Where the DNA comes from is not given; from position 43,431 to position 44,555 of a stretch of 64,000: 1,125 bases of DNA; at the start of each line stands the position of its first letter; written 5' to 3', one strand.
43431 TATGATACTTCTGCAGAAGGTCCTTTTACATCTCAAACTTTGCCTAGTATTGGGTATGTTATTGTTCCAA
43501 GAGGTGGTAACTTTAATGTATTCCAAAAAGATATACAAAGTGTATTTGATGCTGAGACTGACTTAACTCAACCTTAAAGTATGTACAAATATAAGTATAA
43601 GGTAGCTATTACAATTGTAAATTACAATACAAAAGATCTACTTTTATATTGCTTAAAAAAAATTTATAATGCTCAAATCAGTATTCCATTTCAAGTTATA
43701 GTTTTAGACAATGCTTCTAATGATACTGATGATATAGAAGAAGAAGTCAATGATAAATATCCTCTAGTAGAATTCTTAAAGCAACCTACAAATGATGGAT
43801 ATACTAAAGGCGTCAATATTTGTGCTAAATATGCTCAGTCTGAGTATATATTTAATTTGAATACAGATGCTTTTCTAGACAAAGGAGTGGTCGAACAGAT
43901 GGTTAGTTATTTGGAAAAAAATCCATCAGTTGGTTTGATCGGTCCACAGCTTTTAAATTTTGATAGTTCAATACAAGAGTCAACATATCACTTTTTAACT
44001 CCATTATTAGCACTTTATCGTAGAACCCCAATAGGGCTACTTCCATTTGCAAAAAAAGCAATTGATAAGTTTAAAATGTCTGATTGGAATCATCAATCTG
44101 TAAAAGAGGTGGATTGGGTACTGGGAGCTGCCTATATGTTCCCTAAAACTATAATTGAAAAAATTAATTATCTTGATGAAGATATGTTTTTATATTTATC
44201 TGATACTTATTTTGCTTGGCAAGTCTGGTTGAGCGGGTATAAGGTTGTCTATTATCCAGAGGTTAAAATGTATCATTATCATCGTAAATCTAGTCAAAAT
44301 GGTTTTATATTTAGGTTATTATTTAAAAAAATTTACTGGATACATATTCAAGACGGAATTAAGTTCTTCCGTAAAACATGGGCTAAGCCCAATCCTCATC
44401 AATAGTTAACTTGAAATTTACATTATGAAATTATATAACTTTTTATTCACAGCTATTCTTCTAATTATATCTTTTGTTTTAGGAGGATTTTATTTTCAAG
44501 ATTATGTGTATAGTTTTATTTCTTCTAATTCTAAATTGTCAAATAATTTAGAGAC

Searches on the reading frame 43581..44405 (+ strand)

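Call 26: search_protein_families(library=pfam, proteins=[window:43581-44405:+], max_evalue=0.01)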
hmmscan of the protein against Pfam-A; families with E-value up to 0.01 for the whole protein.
window:43581-44405:+ (274 aa): 4 families
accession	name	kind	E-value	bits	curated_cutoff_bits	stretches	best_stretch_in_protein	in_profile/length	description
PF00535.33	Glycos_transf_2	-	9.6e-19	68.4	23.3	1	10-131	2-123/168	Glycosyl transferase family 2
PF13641.12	Glyco_tranf_2_3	-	2.3e-07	31.5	27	1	8-239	3-218/230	Glycosyltransferase like family 2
PF13632.12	Glyco_trans_2_3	-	0.0032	17.7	27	1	179-236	72-127/198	Glycosyl transferase family group 2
PF13712.12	Glyco_tranf_2_5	-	0.0043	17.2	27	1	64-223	31-178/210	Glycosyltransferase like family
